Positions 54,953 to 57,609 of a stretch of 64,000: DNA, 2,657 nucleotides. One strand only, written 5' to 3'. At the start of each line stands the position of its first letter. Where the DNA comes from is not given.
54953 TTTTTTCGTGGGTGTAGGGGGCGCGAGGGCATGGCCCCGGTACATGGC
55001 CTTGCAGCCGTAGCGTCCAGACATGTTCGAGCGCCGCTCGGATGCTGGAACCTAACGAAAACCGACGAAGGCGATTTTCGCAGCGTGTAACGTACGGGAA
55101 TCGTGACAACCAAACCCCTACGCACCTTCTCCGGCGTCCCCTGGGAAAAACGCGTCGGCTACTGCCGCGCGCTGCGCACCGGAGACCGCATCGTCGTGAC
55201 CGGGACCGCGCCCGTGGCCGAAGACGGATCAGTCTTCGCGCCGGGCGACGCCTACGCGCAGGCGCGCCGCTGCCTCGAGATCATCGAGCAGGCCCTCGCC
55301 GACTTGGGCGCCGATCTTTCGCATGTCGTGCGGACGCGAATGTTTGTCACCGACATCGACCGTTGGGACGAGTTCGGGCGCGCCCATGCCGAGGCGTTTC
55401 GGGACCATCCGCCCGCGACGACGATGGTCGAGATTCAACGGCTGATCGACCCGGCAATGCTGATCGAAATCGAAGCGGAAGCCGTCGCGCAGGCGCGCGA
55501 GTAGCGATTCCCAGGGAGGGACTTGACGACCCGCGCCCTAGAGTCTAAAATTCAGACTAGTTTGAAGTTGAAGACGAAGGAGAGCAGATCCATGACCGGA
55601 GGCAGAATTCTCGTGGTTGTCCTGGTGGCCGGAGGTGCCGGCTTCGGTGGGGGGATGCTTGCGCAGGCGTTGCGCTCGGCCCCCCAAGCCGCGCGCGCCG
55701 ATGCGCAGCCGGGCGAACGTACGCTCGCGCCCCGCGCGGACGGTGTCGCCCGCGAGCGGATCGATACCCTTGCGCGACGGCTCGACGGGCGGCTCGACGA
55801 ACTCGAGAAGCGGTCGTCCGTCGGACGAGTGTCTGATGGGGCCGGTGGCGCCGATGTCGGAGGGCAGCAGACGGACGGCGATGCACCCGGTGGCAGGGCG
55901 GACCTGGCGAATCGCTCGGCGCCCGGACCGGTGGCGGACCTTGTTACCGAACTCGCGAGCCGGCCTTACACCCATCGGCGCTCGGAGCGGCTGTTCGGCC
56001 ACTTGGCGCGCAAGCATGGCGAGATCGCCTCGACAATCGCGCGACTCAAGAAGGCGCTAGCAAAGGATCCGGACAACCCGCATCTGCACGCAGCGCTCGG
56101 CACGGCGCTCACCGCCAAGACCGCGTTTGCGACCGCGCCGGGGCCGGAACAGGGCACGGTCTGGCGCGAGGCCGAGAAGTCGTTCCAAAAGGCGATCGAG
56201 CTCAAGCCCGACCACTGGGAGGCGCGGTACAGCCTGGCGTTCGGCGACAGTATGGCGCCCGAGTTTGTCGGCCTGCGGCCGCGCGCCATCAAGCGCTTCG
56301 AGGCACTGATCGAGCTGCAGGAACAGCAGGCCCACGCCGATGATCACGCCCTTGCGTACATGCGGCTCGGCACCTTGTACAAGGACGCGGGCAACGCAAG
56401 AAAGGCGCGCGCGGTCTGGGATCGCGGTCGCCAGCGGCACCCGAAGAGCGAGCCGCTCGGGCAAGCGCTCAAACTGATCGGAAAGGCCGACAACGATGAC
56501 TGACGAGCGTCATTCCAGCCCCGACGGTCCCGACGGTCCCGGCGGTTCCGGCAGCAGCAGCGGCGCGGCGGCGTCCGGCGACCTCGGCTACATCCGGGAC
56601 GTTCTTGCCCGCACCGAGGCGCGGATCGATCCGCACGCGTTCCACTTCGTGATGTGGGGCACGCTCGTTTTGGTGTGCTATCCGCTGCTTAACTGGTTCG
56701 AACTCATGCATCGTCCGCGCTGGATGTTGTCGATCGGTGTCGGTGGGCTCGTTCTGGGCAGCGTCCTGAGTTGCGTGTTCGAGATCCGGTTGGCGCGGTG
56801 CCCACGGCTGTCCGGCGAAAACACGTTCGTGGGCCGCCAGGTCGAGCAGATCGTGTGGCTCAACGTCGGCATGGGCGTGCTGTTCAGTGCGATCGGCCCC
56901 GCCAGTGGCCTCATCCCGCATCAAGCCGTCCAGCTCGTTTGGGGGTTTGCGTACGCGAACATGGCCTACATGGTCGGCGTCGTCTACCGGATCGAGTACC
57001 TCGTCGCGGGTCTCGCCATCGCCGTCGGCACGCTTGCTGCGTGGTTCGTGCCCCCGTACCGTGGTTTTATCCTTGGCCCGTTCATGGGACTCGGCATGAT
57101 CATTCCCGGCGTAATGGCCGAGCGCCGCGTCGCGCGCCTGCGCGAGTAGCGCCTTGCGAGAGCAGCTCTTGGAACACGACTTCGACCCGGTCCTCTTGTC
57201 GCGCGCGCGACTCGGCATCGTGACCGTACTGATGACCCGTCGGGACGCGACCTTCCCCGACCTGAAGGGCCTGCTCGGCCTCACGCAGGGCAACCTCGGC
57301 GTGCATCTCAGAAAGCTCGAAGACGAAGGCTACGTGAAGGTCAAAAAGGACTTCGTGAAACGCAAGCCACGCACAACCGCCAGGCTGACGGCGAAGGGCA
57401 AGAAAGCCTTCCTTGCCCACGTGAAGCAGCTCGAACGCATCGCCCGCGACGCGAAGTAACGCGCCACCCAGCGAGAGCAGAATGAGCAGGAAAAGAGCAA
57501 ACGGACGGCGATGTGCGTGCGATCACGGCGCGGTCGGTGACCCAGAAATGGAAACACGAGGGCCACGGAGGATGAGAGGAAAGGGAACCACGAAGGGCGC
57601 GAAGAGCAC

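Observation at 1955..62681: Twenty exact copies of a non-palindromic 12-mer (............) concentrated at gene boundaries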

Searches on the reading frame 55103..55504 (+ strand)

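Call 56: search_protein_families(library=pfam, proteins=[window:55103-55504:+], max_evalue=0.001)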
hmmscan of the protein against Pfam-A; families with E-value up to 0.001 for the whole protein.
window:55103-55504:+ (133 aa): 1 family
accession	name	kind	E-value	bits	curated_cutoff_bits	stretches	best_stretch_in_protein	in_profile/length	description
PF01042.26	Ribonuc_L-PSP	-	5.2e-26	91.5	27.3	1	18-128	9-120/121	Endoribonuclease L-PSP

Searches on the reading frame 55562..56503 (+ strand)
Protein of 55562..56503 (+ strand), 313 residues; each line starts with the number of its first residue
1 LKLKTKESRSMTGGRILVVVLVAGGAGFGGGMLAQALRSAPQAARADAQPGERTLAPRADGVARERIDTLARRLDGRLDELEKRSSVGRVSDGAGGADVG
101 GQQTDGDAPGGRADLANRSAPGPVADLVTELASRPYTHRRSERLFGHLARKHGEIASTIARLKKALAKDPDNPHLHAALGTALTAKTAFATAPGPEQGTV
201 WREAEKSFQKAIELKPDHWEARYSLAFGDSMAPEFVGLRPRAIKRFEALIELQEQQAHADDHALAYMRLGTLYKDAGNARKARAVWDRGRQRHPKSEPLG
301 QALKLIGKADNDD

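Call 56: search_protein_families(library=pfam, proteins=[window:55562-56503:+], max_evalue=0.001)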
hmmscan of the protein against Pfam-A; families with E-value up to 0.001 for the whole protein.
window:55562-56503:+ (313 aa): 9 families
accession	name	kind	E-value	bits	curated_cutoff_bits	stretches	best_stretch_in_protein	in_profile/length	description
PF14559.12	TPR_19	-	6.9e-10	39.5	25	0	151-185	3-37/68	Tetratricopeptide repeat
PF13414.12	TPR_11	-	1.4e-09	37.9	26.8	1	147-183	2-38/42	TPR repeat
PF13431.12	TPR_17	-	2.7e-08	33.9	24.4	0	163-184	3-24/34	Tetratricopeptide repeat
PF13432.12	TPR_16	-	6.5e-07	30.1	32.7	0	145-190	3-48/65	Tetratricopeptide repeat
PF13428.12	TPR_14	-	6.8e-07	29.8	23.5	0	265-298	3-36/44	Tetratricopeptide repeat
PF07719.23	TPR_2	-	1.9e-06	28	27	0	201-218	17-34/34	Tetratricopeptide repeat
PF00515.34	TPR_1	-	2.4e-06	27.5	27.8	0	202-218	18-34/34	Tetratricopeptide repeat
PF24575.1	TPR_Slam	-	2.6e-05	25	35.2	0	146-186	54-94/104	Surface lipoprotein assembly modifier, N-terminal TPR repeats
PF13424.12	TPR_12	-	0.00095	19.8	30.1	0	241-284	21-66/77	Tetratricopeptide repeat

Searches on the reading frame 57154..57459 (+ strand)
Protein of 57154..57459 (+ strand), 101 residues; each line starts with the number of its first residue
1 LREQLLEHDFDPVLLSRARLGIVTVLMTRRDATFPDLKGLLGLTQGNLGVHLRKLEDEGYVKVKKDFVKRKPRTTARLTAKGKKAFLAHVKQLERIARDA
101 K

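Call 56: search_protein_families(library=pfam, proteins=[window:57154-57459:+], max_evalue=0.001)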
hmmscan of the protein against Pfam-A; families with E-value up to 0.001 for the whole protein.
window:57154-57459:+ (101 aa): 6 families
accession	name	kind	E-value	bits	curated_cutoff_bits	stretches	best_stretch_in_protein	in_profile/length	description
PF13601.12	HTH_34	-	7.1e-26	90.6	27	1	19-96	2-79/80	Winged helix DNA-binding domain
PF01022.26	HTH_5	-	3.2e-07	30.5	22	1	18-62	3-46/47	Bacterial regulatory protein, arsR family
PF12840.13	HTH_20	-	0.00015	22.1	27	1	14-59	1-46/51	Helix-turn-helix domain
PF01047.28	MarR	-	0.00018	21.8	24.6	1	15-66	1-52/59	MarR family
PF13412.12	HTH_24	-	0.00019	21.4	21.9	0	20-62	6-48/48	Winged helix-turn-helix DNA-binding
PF03551.20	PadR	-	0.00031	21.1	27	1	38-86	24-73/75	Transcriptional regulator PadR-like family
